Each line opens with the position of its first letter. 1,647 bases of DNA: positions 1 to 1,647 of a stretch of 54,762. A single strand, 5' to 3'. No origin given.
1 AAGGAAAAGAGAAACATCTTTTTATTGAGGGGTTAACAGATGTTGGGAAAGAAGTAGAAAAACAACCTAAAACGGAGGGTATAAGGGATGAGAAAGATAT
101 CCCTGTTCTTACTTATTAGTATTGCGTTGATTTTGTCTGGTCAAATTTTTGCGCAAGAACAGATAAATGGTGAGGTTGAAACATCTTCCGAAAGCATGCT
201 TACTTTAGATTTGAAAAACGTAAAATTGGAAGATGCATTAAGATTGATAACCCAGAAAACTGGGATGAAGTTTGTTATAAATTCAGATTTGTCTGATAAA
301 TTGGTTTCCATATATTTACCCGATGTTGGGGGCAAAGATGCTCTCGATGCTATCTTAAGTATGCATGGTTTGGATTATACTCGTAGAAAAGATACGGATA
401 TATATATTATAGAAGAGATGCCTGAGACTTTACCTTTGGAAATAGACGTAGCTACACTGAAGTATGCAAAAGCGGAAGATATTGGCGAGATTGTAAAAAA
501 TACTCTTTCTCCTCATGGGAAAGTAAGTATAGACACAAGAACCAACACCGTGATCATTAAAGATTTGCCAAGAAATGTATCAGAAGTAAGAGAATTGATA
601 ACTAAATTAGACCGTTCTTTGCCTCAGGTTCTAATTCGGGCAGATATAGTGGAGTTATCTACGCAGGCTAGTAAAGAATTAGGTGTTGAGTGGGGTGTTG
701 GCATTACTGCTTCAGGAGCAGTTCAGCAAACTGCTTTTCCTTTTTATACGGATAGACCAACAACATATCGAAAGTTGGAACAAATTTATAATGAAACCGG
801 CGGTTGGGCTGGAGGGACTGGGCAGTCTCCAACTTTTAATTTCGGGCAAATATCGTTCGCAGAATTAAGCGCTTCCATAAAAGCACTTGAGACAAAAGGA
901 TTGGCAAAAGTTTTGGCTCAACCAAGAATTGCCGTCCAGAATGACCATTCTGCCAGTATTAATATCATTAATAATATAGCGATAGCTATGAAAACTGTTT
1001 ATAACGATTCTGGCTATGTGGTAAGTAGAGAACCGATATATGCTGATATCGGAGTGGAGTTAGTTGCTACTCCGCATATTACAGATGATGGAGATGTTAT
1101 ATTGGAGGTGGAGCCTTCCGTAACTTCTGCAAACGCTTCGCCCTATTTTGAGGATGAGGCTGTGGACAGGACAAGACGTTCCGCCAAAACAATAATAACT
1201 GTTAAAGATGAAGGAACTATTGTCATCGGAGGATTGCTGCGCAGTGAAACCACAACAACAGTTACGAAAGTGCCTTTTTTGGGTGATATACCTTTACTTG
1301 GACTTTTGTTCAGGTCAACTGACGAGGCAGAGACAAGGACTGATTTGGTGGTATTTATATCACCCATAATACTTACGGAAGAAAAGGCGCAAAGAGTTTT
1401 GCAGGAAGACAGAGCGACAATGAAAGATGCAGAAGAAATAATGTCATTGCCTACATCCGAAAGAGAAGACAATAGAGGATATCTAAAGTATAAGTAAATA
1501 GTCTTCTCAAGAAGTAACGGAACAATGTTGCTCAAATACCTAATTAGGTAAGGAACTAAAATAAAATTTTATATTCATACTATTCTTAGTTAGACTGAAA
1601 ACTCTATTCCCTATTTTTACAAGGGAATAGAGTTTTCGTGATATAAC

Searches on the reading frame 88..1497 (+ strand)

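Call 11: search_protein_families(library=pfam, proteins=[window:88-1497:+], max_evalue=0.001)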
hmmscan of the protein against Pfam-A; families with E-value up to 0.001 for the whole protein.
window:88-1497:+ (469 aa): 3 families
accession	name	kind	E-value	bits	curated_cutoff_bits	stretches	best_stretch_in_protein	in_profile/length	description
PF00263.26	Secretin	-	1.9e-41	141.9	27.5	1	266-429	1-168/169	Bacterial type II and III secretion system protein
PF03958.22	Secretin_N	-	7.6e-14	52.1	28.2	1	123-178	5-67/69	Bacterial type II/III secretion system short domain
PF07660.19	STN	-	1.6e-07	31.5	28.4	0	39-65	17-43/52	Secretin and TonB N terminus short domain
